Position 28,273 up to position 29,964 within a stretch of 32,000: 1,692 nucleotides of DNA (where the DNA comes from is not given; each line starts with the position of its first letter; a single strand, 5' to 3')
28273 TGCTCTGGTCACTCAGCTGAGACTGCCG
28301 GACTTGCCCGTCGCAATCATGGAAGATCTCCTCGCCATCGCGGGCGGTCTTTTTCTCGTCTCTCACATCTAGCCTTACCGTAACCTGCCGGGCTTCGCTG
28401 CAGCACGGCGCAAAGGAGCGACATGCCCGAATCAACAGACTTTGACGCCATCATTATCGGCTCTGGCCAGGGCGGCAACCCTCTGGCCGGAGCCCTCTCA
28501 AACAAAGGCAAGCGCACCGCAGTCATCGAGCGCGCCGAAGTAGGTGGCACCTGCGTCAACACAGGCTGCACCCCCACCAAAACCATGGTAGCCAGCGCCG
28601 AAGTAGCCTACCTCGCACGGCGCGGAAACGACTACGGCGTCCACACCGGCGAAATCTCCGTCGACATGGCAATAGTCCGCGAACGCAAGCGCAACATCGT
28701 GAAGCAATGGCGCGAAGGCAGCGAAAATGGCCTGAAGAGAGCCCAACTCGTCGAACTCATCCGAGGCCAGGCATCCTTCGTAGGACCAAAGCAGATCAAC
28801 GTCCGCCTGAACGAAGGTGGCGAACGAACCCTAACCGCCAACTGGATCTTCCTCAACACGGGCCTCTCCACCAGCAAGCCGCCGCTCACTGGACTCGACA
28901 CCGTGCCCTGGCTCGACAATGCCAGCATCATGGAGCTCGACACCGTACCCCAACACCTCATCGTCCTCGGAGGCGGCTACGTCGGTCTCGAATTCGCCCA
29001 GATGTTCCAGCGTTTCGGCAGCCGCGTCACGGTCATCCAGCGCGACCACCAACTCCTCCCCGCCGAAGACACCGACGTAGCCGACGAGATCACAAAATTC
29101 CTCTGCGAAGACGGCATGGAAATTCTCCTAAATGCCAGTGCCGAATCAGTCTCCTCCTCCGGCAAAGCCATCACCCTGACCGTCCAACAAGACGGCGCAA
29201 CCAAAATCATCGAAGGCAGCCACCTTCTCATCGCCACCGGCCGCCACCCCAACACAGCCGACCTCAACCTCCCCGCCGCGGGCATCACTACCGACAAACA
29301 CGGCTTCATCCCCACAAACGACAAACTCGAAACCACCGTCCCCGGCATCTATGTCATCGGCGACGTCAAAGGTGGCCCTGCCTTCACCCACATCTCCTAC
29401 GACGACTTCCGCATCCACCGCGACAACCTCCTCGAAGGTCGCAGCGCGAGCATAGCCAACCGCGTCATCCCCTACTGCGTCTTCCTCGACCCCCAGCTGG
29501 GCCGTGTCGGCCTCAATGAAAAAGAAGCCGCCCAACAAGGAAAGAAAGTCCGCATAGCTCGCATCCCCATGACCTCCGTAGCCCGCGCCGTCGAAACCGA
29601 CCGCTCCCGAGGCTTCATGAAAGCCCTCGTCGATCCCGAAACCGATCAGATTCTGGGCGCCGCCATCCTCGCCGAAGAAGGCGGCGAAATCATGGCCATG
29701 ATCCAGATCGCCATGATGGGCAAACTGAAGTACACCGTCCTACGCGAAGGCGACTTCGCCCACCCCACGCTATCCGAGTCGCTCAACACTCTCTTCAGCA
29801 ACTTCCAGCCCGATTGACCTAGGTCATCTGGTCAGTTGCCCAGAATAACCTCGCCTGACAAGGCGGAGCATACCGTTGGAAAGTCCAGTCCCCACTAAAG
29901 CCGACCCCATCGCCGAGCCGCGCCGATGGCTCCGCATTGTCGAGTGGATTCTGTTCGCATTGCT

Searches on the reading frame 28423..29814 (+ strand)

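Call 6: search_protein_families(library=pfam, proteins=[window:28423-29814:+], max_evalue=0.001)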
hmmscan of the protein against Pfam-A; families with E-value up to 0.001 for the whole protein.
window:28423-29814:+ (464 aa): 11 families
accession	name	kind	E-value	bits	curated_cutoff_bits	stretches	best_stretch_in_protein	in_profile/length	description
PF07992.20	Pyr_redox_2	-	1.3e-56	192.6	26.1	1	8-325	2-287/291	Pyridine nucleotide-disulphide oxidoreductase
PF02852.28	Pyr_redox_dim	-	2e-25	89.6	25.3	1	349-456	1-108/110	Pyridine nucleotide-disulphide oxidoreductase, dimerisation domain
PF00070.33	Pyr_redox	-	3.9e-24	85.4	22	1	178-252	1-79/82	Pyridine nucleotide-disulphide oxidoreductase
PF13738.12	Pyr_redox_3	-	9.4e-12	45.2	30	1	175-313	163-305/305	Pyridine nucleotide-disulphide oxidoreductase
PF13450.12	NAD_binding_8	-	1.5e-05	25.6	21.9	0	11-46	1-36/68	NAD(P)-binding Rossmann-like domain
PF01494.25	FAD_binding_3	-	3.9e-05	23.5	22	0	7-39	2-34/349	FAD binding domain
PF01134.28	GIDA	-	7.1e-05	22.5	22.1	0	8-80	1-72/391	Glucose inhibited division protein A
PF02254.24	TrkA_N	-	0.00043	21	23.8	0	180-214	2-36/116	TrkA-N domain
PF00890.30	FAD_binding_2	-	0.00044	20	20.4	0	8-43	1-37/414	FAD binding domain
PF01266.30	DAO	-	0.00057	20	27.9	0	179-210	2-33/353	FAD dependent oxidoreductase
PF01262.27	AlaDh_PNT_C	-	0.00087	19.2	23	0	176-272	28-99/214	Alanine dehydrogenase/PNT, C-terminal domain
